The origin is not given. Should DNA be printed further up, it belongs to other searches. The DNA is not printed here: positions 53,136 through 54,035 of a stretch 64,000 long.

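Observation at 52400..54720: Very AT-rich two-gene cassette: secreted protein plus AAA+ (CbbX/SpoVK-type) ATPase with a possible TerB-like N-domain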

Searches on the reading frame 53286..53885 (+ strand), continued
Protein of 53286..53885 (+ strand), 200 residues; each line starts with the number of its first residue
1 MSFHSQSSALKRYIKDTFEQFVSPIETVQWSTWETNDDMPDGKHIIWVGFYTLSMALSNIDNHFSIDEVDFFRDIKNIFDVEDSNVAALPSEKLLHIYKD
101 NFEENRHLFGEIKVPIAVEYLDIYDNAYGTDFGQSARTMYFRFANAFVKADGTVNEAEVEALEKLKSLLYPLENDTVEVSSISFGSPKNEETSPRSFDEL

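Call 54: search_protein_families(library=pfam, proteins=[P0125, P0127, P0130, P0136, P0132, P0155, P0142, P0168, P0135, P0150], max_evalue=0.01)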
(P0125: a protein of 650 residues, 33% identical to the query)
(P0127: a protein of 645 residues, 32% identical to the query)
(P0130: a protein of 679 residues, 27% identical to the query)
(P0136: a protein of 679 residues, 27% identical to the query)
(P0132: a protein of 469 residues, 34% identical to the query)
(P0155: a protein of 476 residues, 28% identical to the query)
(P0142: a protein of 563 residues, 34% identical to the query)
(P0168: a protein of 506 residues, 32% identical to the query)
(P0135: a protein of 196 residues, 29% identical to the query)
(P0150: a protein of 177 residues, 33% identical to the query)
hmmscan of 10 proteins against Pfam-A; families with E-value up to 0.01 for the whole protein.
P0125 (650 aa): 10 families
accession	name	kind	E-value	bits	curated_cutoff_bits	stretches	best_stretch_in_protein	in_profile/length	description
PF00004.35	AAA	-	7.4e-18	65.7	21.2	1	425-554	2-129/131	ATPase family associated with various cellular activities (AAA)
PF17866.7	AAA_lid_6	-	3.7e-16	59.4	24.3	1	583-640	5-60/60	AAA lid domain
PF13401.12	AAA_22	-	6.9e-06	26.8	27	0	422-446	6-30/130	AAA domain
PF05099.18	TerB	-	3.4e-05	24.5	24.4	0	238-351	11-107/118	Tellurite resistance protein TerB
PF13521.12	AAA_28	-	3.6e-05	24.5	27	0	425-444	3-22/164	AAA domain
PF07728.20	AAA_5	-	0.00036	21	22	1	423-499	1-81/139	AAA domain (dynein-related subfamily)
PF05496.18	RuvB_N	-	0.0014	18.9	27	1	422-525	34-117/159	Holliday junction DNA helicase RuvB P-loop domain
PF13191.12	AAA_16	-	0.0015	19.5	32.6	0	422-466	25-64/167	AAA ATPase domain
PF01078.27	Mg_chelatase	-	0.0019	18.1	20.3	0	423-446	24-47/207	Magnesium chelatase, subunit ChlI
PF20720.3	nSTAND3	-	0.0034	17.6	27.2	0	421-448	17-44/155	Novel STAND NTPase 3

P0127 (645 aa): 12 families
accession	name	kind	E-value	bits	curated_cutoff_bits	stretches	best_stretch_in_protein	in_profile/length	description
PF00004.35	AAA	-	3.1e-19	70.2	21.2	1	417-543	2-126/131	ATPase family associated with various cellular activities (AAA)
PF17866.7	AAA_lid_6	-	6.1e-15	55.5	24.3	1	573-632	3-60/60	AAA lid domain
PF13401.12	AAA_22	-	6.1e-05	23.8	27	0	414-436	6-28/130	AAA domain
PF05496.18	RuvB_N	-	0.00016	21.9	27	1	414-517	34-117/159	Holliday junction DNA helicase RuvB P-loop domain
PF05099.18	TerB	-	0.0015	19.3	24.4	0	105-171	54-107/118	Tellurite resistance protein TerB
PF01078.27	Mg_chelatase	-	0.0021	17.9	20.3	0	414-437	23-46/207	Magnesium chelatase, subunit ChlI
PF13245.12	AAA_19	-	0.0028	18.3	25.1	1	414-487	12-65/134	AAA domain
PF13604.12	AAA_30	-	0.0028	17.8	27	1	416-500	21-112/191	AAA domain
PF07728.20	AAA_5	-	0.0033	17.8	22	1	415-511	1-93/139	AAA domain (dynein-related subfamily)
PF00910.28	RNA_helicase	-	0.0036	18.2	21.5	1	417-475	2-62/105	RNA helicase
PF13521.12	AAA_28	-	0.0057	17.3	27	0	417-437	3-23/164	AAA domain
PF00005.33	ABC_tran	-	0.0092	17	25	0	413-451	11-51/137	ABC transporter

P0130 (679 aa): 9 families
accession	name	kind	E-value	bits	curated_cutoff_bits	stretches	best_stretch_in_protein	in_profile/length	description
PF00004.35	AAA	-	1.8e-19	71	21.2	1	449-580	2-130/131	ATPase family associated with various cellular activities (AAA)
PF17866.7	AAA_lid_6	-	1.6e-15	57.4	24.3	1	605-665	2-60/60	AAA lid domain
PF05099.18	TerB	-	3.9e-07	30.8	24.4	0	333-368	71-106/118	Tellurite resistance protein TerB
PF13401.12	AAA_22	-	1.5e-05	25.8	27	0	446-471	6-31/130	AAA domain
PF05496.18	RuvB_N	-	0.00033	20.9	27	1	445-549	33-116/159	Holliday junction DNA helicase RuvB P-loop domain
PF20720.3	nSTAND3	-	0.00074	19.7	27.2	1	437-470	9-42/155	Novel STAND NTPase 3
PF07728.20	AAA_5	-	0.0024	18.3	22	1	447-517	1-75/139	AAA domain (dynein-related subfamily)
PF01078.27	Mg_chelatase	-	0.0024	17.8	20.3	0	446-472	23-49/207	Magnesium chelatase, subunit ChlI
PF02671.26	PAH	-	0.0029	17.7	21.3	0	535-577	4-45/45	Paired amphipathic helix repeat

P0136 (679 aa): 7 families
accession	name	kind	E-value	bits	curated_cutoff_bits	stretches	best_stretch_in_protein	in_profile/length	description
PF00004.35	AAA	-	1.2e-17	65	21.2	1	454-583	2-129/131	ATPase family associated with various cellular activities (AAA)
PF17866.7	AAA_lid_6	-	2.1e-17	63.3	24.3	1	608-669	1-60/60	AAA lid domain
PF05496.18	RuvB_N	-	0.00043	20.5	27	1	451-554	34-117/159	Holliday junction DNA helicase RuvB P-loop domain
PF13401.12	AAA_22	-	0.00057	20.6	27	0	452-474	7-29/130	AAA domain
PF01078.27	Mg_chelatase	-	0.0036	17.2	20.3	0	451-476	23-48/207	Magnesium chelatase, subunit ChlI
PF20720.3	nSTAND3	-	0.0056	16.8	27.2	0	450-476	17-43/155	Novel STAND NTPase 3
PF05099.18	TerB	-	0.0078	16.9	24.4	0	324-366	70-112/118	Tellurite resistance protein TerB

P0132 (469 aa): 13 families
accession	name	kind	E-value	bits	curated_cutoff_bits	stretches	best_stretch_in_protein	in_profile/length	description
PF00004.35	AAA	-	8.9e-19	68.7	21.2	1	247-375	2-129/131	ATPase family associated with various cellular activities (AAA)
PF17866.7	AAA_lid_6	-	3.5e-14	53.1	24.3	1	405-461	6-60/60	AAA lid domain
PF13401.12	AAA_22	-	2.7e-06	28.1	27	1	244-350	6-122/130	AAA domain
PF05496.18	RuvB_N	-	2.7e-05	24.4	27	1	244-346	34-117/159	Holliday junction DNA helicase RuvB P-loop domain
PF07728.20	AAA_5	-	0.00034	21.1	22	1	245-323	1-83/139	AAA domain (dynein-related subfamily)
PF00910.28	RNA_helicase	-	0.00058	20.8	21.5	1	247-304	2-61/105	RNA helicase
PF13191.12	AAA_16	-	0.0012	19.8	32.6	1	235-281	16-63/167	AAA ATPase domain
PF20720.3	nSTAND3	-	0.0018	18.5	27.2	1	244-271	18-45/155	Novel STAND NTPase 3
PF14532.12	Sigma54_activ_2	-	0.0035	18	25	0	249-337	27-96/138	Sigma-54 interaction domain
PF01078.27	Mg_chelatase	-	0.0035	17.2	20.3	0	244-270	23-49/207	Magnesium chelatase, subunit ChlI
PF13521.12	AAA_28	-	0.0057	17.3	27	0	247-267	3-23/164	AAA domain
PF13238.12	AAA_18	-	0.0076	17.1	29.4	0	250-325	5-58/128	AAA domain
PF05099.18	TerB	-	0.0088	16.8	24.4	0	138-168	77-107/118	Tellurite resistance protein TerB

P0155 (476 aa): 9 families
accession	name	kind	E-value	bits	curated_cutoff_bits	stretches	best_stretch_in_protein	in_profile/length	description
PF00004.35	AAA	-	2.2e-17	64.2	21.2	1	251-381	2-130/131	ATPase family associated with various cellular activities (AAA)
PF17866.7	AAA_lid_6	-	1.9e-16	60.3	24.3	1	405-466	1-60/60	AAA lid domain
PF13401.12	AAA_22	-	1.6e-05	25.7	27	0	249-271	7-29/130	AAA domain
PF07728.20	AAA_5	-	9e-05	22.9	22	1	249-319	1-75/139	AAA domain (dynein-related subfamily)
PF05496.18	RuvB_N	-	0.00065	19.9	27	1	247-362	33-127/159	Holliday junction DNA helicase RuvB P-loop domain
PF13238.12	AAA_18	-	0.0022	18.9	29.4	1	253-289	4-44/128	AAA domain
PF05099.18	TerB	-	0.0026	18.5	24.4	1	50-165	4-104/118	Tellurite resistance protein TerB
PF20720.3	nSTAND3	-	0.0081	16.3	27.2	0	249-272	19-42/155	Novel STAND NTPase 3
PF13521.12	AAA_28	-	0.0091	16.7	27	0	250-270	2-22/164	AAA domain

P0142 (563 aa): 9 families
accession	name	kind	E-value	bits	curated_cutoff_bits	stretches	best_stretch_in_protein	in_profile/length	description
PF00004.35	AAA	-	3.7e-17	63.4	21.2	1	386-513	2-128/131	ATPase family associated with various cellular activities (AAA)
PF00085.26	Thioredoxin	-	7.7e-08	32.7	23.5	1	28-115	2-90/103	Thioredoxin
PF05099.18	TerB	-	8.6e-06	26.5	24.4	0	191-216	82-107/118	Tellurite resistance protein TerB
PF13401.12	AAA_22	-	8.4e-05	23.3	27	0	383-407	6-30/130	AAA domain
PF05496.18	RuvB_N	-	0.00027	21.2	27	1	382-485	33-117/159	Holliday junction DNA helicase RuvB P-loop domain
PF01078.27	Mg_chelatase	-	0.00098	19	20.3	0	376-408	16-48/207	Magnesium chelatase, subunit ChlI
PF00910.28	RNA_helicase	-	0.0029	18.5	21.5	1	386-440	2-58/105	RNA helicase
PF07728.20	AAA_5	-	0.0064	16.9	22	0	384-453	1-74/139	AAA domain (dynein-related subfamily)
PF13191.12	AAA_16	-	0.0097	16.9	32.6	0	376-408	18-50/167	AAA ATPase domain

P0168 (506 aa): 12 families
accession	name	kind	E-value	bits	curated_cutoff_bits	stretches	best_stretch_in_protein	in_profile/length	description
PF00004.35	AAA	-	4e-20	73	21.2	1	277-406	2-129/131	ATPase family associated with various cellular activities (AAA)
PF17866.7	AAA_lid_6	-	5.4e-17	62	24.3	1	431-492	1-60/60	AAA lid domain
PF13401.12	AAA_22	-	5e-06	27.3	27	0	275-298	7-30/130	AAA domain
PF05496.18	RuvB_N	-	1.7e-05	25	27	1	273-377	33-117/159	Holliday junction DNA helicase RuvB P-loop domain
PF01078.27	Mg_chelatase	-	0.00019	21.4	20.3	0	263-298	13-47/207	Magnesium chelatase, subunit ChlI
PF13604.12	AAA_30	-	0.00069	19.8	27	1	271-353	16-105/191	AAA domain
PF13191.12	AAA_16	-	0.002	19.1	32.6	0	271-311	23-63/167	AAA ATPase domain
PF07728.20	AAA_5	-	0.0031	17.9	22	1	275-344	1-74/139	AAA domain (dynein-related subfamily)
PF00910.28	RNA_helicase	-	0.0045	17.9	21.5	0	277-332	2-59/105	RNA helicase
PF24883.2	NPHP3_N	-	0.0053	17.4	24.8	0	268-298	17-47/164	Nephrocystin 3, N-terminal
PF13245.12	AAA_19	-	0.0055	17.3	25.1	0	273-302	11-40/134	AAA domain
PF20720.3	nSTAND3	-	0.0089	16.2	27.2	0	274-299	18-43/155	Novel STAND NTPase 3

P0135 (196 aa): 0 families

P0150 (177 aa): 0 families

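Call 57: find_related_loci(query=A3, collection=viral_contigs, flank=6000)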
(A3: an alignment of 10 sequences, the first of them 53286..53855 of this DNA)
Query A3 (190 aa) in viral_contigs; peptide patterns used: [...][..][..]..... (x = any residue, [..] = any of these).
18 stretches matched a pattern, but none encodes a relative of the query by tblastn (E <= 1e-3).

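Call 95: search_protein_families(library=pfam, proteins=[L097:6127-7113:-, L097:9971-10984:-, L099:3647-3946:+, L099:3954-4229:+, L098:983-1732:+, L098:1711-2163:+, L092:6795-7334:+, L100:152-1150:-, L088:6455-7195:+, L088:7217-7909:+], max_evalue=0.01)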
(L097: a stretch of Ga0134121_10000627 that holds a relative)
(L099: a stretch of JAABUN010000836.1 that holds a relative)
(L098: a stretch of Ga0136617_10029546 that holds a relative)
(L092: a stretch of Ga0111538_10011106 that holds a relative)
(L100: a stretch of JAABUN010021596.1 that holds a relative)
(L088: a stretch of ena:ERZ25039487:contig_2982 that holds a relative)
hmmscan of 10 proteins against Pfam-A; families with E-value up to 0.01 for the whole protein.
L097:6127-7113:- (328 aa): 2 families
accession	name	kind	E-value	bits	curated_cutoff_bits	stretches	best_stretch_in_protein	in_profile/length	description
PF13676.11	TIR_2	-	1.1e-13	52.2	28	1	3-99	1-102/122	TIR domain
PF00072.30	Response_reg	-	1.6e-05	25.4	30.2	1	207-299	1-91/111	Response regulator receiver domain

L097:9971-10984:- (337 aa): 1 family
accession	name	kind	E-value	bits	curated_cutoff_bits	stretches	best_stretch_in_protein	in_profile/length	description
PF14362.11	DUF4407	-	7.1e-51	173.7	31.3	1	18-294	2-295/297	Domain of unknown function (DUF4407)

L099:3647-3946:+ (99 aa): 1 family
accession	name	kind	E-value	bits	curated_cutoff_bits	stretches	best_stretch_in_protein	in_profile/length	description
PF01381.28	HTH_3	-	1.5e-07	31.7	23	1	18-69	3-54/55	Helix-turn-helix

L099:3954-4229:+ (91 aa): 10 families
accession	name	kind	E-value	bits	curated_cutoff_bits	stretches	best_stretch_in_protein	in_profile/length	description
PF01381.28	HTH_3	-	6.5e-13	49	23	1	35-86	1-52/55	Helix-turn-helix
PF13560.12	HTH_31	-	2.1e-09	38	27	1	31-83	2-55/64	Helix-turn-helix domain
PF12844.13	HTH_19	-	7.5e-08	32.6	30.2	1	34-83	3-52/64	Helix-turn-helix domain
PF01047.28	MarR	-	1.4e-05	25.3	24.6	1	33-63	7-37/59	MarR family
PF13413.12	HTH_25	-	2.6e-05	24.4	24.6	1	34-66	1-33/62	Helix-turn-helix domain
PF13744.12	HTH_37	-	0.00012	22.2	27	1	35-90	23-79/80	Helix-turn-helix domain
PF04545.22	Sigma70_r4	-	0.00046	20.1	24.1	1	41-65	18-42/50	Sigma-70, region 4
PF02346.21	Vac_Fusion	-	0.00054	20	24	1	47-73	17-43/56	Chordopoxvirus multifunctional envelope protein A27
PF13384.12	HTH_23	-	0.0069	16.6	24.6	0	36-63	12-37/50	Homeodomain-like domain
PF13443.12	HTH_26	-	0.0099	16.5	22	0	36-83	3-51/63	Cro/C1-type HTH DNA-binding domain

L098:983-1732:+ (249 aa): 0 families

L098:1711-2163:+ (150 aa): 3 families
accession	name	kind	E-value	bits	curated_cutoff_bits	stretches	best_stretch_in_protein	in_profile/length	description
PF13772.11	AIG2_2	-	2.7e-14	53.8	27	1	64-141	2-82/83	AIG2-like family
PF06094.17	GGACT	-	1.4e-06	29.3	22.8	1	9-117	1-114/120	Gamma-glutamyl cyclotransferase, AIG2-like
PF04752.17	ChaC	-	0.0096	16.4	21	0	21-111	10-115/176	ChaC-like protein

L092:6795-7334:+ (179 aa): 7 families
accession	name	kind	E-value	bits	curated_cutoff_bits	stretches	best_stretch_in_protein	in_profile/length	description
PF07638.17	Sigma70_ECF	-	4e-44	151.2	21.1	1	1-174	1-183/185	ECF sigma factor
PF04545.22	Sigma70_r4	-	7.3e-07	29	24.1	1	124-159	2-37/50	Sigma-70, region 4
PF08281.18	Sigma70_r4_2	-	1.8e-06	28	25.7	1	119-161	3-45/54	Sigma-70, region 4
PF13384.12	HTH_23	-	8.8e-05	22.6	24.6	1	129-161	5-36/50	Homeodomain-like domain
PF06530.18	Phage_antitermQ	-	0.00018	21.9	26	1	115-172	51-108/118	Phage antitermination protein Q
PF12728.13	HTH_17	-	0.0031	18.2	27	1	143-161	2-20/51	Helix-turn-helix domain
PF13936.12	HTH_38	-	0.0077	16.4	27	0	135-161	13-39/44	Helix-turn-helix domain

L100:152-1150:- (332 aa): 3 families
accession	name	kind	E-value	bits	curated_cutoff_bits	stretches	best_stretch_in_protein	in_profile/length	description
PF01609.27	DDE_Tnp_1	-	1.2e-12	48.5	23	1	70-290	5-197/200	Transposase DDE domain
PF13546.12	DDE_5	-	5.5e-09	36.4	27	1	49-187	57-213/272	DDE superfamily endonuclease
PF04693.18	DDE_Tnp_2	-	3.6e-06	26.9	20.2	1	133-270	166-292/327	Archaeal putative transposase ISC1217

L088:6455-7195:+ (246 aa): 1 family
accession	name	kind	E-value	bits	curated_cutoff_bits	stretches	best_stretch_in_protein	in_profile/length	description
PF16940.10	Tic110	-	0.003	16.6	27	0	87-183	350-446/574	Chloroplast envelope transporter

L088:7217-7909:+ (230 aa): 0 families
